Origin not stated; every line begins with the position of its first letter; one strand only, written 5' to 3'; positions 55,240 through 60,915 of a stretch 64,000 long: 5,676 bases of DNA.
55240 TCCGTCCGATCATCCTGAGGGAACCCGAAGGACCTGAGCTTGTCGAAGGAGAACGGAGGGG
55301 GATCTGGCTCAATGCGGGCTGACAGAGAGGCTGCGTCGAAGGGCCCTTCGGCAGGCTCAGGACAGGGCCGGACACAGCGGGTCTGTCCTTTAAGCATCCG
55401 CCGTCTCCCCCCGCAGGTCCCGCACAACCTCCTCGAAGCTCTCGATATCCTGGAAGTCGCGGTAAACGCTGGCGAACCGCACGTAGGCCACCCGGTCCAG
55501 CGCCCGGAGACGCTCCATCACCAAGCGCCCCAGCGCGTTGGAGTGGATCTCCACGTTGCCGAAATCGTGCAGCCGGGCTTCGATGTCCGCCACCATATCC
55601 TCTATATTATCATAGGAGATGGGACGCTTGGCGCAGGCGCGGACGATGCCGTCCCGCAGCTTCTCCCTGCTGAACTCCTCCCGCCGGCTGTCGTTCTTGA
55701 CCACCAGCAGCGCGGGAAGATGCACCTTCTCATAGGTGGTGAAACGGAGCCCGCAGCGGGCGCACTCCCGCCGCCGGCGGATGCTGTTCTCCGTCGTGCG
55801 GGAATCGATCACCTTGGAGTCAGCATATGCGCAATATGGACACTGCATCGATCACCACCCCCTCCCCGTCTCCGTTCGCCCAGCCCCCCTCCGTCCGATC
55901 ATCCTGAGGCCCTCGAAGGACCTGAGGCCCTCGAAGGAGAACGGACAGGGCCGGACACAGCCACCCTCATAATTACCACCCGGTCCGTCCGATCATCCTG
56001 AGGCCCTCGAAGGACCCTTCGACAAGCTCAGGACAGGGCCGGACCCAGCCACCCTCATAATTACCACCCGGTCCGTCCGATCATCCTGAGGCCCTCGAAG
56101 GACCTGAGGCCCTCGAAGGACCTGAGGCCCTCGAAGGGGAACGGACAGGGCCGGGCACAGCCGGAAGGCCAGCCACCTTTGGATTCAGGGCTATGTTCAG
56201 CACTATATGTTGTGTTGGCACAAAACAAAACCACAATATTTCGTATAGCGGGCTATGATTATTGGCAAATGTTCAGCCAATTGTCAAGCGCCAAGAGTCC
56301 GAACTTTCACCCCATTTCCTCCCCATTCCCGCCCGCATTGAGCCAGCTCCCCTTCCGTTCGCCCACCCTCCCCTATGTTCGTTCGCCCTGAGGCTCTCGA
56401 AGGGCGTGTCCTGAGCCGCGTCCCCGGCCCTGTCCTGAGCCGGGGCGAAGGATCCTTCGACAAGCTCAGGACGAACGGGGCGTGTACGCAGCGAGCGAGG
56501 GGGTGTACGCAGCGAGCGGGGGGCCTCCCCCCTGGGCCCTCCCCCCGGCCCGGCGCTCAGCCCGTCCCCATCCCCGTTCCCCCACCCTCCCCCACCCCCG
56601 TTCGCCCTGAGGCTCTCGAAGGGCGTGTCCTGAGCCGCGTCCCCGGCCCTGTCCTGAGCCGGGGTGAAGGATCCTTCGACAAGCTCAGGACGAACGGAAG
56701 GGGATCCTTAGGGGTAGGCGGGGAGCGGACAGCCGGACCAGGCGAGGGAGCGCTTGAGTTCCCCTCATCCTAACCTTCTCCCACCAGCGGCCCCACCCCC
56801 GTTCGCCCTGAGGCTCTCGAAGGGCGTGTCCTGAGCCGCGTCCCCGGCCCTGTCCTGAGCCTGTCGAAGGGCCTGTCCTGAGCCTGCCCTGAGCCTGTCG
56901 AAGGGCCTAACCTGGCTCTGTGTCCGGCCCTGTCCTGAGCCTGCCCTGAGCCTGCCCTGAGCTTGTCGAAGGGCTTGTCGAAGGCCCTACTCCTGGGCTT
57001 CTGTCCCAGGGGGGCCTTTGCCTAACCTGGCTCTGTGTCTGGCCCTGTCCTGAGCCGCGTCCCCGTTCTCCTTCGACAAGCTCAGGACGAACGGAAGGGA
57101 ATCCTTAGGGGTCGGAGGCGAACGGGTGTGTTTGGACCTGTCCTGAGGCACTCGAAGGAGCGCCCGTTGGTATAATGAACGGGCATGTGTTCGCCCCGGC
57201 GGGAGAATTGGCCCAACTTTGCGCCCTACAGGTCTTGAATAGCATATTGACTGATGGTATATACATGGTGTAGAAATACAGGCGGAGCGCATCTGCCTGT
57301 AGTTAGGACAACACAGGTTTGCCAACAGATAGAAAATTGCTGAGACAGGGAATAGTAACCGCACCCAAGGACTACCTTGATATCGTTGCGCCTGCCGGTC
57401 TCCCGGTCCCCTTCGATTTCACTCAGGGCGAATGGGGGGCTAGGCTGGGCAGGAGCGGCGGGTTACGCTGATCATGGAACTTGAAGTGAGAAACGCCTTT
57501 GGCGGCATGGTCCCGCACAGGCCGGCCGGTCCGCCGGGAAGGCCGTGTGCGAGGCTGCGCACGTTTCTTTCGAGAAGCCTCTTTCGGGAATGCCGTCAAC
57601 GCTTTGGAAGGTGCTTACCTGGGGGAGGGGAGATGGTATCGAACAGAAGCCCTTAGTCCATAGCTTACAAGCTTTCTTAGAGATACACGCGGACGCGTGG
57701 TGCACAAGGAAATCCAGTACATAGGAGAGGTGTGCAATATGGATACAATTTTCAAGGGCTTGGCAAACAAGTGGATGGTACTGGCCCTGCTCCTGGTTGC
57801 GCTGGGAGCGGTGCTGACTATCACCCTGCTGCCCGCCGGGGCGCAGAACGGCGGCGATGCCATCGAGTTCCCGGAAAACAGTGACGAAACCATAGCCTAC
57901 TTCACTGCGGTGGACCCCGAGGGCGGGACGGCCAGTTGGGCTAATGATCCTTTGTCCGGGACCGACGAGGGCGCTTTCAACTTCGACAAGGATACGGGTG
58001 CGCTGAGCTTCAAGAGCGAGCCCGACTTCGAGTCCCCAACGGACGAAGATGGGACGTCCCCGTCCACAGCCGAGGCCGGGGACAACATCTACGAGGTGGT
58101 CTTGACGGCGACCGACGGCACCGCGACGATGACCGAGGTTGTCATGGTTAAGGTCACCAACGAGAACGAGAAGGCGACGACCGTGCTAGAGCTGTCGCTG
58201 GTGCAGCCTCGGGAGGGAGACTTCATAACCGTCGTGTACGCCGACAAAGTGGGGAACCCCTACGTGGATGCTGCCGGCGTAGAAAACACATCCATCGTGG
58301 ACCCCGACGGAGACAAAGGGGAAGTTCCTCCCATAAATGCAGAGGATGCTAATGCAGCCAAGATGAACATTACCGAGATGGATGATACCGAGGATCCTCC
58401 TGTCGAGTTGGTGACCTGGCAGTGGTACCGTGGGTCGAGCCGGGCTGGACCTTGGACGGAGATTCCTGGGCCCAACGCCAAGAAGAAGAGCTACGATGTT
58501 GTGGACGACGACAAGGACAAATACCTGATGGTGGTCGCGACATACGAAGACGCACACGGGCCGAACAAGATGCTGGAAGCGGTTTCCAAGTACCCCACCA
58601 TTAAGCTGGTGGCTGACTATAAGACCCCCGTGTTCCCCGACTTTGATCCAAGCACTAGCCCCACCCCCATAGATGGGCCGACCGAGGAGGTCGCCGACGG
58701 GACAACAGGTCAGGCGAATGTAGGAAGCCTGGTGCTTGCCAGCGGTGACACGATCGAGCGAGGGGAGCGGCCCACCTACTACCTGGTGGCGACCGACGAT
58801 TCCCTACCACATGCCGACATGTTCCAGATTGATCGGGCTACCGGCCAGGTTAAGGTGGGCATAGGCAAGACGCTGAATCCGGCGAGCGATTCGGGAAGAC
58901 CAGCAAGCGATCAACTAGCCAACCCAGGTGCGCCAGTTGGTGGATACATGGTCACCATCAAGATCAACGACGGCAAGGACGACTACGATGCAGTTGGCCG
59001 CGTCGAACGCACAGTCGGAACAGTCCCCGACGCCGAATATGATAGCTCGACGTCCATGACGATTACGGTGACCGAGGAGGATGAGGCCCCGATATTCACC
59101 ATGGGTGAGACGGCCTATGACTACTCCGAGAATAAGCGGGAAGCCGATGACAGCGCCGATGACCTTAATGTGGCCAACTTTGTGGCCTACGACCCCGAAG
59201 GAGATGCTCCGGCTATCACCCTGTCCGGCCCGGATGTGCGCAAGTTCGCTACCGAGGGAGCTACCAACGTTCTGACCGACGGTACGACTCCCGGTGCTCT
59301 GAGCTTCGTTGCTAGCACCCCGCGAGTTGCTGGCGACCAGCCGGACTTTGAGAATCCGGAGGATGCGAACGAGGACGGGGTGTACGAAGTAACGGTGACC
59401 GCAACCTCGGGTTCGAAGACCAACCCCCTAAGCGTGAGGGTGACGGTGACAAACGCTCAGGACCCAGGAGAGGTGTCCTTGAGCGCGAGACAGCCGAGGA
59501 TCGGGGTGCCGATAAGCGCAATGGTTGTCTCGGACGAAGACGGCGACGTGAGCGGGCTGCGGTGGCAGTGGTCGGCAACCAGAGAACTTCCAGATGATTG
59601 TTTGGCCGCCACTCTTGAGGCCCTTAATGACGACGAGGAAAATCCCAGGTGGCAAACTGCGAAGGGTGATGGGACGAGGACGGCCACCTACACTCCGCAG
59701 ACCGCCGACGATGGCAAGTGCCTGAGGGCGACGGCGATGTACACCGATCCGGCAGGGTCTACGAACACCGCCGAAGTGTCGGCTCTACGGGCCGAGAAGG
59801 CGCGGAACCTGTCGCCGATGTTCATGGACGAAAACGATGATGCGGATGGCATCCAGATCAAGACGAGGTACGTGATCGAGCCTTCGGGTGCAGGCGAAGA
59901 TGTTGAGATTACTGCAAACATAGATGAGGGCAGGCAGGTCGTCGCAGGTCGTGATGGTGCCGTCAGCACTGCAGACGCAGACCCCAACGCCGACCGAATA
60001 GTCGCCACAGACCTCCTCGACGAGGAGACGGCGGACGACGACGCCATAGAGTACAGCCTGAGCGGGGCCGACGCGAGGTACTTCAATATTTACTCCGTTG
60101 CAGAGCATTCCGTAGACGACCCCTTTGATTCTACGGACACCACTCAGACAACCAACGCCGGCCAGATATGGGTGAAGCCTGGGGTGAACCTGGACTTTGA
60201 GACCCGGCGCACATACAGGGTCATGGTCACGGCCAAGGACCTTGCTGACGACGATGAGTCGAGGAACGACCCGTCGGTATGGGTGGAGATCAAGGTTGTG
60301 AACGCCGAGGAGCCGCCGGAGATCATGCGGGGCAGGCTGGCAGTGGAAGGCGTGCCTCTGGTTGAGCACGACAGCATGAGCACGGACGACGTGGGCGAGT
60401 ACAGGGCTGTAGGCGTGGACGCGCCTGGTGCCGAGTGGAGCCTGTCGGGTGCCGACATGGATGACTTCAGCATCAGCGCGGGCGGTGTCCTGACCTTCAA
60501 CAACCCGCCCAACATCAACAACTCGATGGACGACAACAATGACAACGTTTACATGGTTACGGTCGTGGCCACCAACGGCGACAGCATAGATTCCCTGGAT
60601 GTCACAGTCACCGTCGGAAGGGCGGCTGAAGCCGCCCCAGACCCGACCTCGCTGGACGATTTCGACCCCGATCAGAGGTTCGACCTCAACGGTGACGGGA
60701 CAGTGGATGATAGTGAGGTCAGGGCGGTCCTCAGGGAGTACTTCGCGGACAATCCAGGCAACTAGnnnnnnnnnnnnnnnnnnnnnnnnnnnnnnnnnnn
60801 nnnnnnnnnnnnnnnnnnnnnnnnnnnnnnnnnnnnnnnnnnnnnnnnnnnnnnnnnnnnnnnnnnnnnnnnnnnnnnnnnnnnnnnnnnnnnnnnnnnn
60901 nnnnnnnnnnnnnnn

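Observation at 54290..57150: Dense modular hairpin-repeat mosaic (CCGTTCG family) saturating all non-coding DNA around nrdR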

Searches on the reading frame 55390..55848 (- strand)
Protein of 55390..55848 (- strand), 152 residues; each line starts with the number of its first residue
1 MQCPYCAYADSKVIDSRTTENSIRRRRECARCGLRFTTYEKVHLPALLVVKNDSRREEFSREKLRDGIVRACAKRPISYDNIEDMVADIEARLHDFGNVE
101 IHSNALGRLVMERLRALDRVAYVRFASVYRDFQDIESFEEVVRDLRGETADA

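Call 9: find_encoding_contigs(protein=window:55390-55848:-, flank=10000, max_places=10)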
Protein window:55390-55848:- (152 aa): 3 contigs read that carry it; 3 places shown.
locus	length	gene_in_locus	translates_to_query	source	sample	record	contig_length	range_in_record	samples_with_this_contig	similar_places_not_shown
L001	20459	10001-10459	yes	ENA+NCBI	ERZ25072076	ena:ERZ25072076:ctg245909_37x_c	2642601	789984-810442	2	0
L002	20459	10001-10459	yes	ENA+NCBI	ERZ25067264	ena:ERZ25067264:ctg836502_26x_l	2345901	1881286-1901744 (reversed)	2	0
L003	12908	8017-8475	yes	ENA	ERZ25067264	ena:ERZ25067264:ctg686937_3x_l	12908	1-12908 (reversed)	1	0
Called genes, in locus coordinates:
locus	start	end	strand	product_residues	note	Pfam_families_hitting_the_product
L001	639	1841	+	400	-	PF13518:HTH_28, PF13565:HTH_32, PF00665:rve, PF13683:rve_3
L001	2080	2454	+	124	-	-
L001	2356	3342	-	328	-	-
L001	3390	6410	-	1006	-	PF00028:Cadherin (faint), PF18981:InlK_D3 (faint)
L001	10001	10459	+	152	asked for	PF22811:Zn_ribbon_NrdR, PF03477:ATP-cone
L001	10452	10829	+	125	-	-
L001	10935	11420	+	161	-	-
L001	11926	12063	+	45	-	-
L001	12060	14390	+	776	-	PF00317:Ribonuc_red_lgN, PF02867:Ribonuc_red_lgC, PF12637:TSCPD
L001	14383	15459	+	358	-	PF04166:PdxA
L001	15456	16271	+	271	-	PF03807:F420_oxidored, PF14748:P5CR_dimer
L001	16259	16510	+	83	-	PF02325:CCB3_YggT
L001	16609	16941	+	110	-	PF03551:PadR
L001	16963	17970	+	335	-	-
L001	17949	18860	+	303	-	PF02645:DegV, PF13684:FakA-like_C (weak)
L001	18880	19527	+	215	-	PF01591:6PF2K (faint), PF08433:KTI12, PF13671:AAA_33, PF13207:AAA_17 (faint), PF13238:AAA_18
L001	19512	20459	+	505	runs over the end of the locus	PF02789:Peptidase_M17_N, PF00883:Peptidase_M17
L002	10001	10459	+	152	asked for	PF22811:Zn_ribbon_NrdR, PF03477:ATP-cone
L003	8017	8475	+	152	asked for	PF22811:Zn_ribbon_NrdR, PF03477:ATP-cone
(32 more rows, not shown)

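Call 11: search_protein_families(library=pfam, proteins=[window:55390-55848:-])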
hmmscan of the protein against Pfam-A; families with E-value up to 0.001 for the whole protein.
window:55390-55848:- (152 aa): 2 families
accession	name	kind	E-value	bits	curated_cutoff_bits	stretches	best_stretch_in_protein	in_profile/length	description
PF03477.21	ATP-cone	-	7.6e-21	74.9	25.8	1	48-134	2-87/88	ATP cone domain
PF22811.2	Zn_ribbon_NrdR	-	5.1e-19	68.4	27.2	1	1-40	1-42/42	Transcriptional repressor NrdR-like, N-terminal domain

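Call 31: list_cluster_members(proteins=[window:55390-55845:-, window:63380-63673:+, window:51668-54268:-])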
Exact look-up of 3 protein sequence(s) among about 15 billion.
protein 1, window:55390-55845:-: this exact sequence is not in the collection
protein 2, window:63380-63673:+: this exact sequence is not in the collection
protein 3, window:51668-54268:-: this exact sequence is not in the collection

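Call 32: list_cluster_members(proteins=[window:55390-55848:-, window:63380-63676:+, window:50599-51807:-])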
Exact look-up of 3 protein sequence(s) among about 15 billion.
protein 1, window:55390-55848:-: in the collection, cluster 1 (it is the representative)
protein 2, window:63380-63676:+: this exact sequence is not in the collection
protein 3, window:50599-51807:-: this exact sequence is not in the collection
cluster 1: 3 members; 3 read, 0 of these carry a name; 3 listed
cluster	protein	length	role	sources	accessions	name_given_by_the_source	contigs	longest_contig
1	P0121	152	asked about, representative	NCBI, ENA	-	-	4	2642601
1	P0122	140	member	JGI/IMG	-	-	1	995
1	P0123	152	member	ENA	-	-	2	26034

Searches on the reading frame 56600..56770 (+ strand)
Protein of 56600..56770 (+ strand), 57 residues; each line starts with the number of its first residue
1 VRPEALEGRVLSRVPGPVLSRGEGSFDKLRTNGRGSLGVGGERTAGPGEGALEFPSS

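Call 69: find_homologous_proteins(query=window:56600-56770:+, max_evalue=0.001)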
Query seq(57 aa): 2 candidates shared short words with the query, none scored E <= 0.001.

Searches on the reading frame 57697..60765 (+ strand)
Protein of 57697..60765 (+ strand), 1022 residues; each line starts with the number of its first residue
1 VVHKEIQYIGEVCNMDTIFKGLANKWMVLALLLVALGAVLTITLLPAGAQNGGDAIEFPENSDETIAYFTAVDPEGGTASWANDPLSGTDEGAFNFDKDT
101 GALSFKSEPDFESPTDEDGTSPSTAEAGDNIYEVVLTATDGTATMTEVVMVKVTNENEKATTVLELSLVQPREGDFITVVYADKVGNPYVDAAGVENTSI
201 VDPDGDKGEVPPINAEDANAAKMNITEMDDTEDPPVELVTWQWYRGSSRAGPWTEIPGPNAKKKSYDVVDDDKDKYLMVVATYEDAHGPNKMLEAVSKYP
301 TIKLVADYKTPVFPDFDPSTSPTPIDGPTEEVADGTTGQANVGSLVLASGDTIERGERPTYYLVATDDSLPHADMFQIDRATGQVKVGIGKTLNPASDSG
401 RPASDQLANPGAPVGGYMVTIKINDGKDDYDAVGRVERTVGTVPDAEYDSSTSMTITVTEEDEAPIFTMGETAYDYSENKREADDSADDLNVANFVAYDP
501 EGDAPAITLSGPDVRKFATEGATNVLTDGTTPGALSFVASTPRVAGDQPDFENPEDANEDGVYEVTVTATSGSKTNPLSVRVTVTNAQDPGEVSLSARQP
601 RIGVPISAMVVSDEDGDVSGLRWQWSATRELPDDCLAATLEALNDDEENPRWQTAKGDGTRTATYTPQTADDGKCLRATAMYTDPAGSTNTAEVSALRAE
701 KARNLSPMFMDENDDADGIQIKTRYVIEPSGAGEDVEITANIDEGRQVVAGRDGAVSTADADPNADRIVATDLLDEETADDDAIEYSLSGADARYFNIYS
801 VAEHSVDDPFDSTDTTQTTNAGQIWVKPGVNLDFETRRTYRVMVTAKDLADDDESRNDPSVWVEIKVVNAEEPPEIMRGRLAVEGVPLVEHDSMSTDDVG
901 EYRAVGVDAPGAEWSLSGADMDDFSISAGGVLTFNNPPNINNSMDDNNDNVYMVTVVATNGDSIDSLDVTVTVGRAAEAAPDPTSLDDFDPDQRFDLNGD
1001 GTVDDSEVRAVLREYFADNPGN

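Call 11: search_protein_families(library=pfam, proteins=[window:57697-60765:+])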
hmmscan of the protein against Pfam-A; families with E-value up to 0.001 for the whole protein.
window:57697-60765:+ (1022 aa): 1 family
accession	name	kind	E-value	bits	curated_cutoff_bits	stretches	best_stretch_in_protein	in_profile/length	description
PF00028.23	Cadherin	-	9e-12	45.7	28.8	0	56-154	3-91/93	Cadherin domain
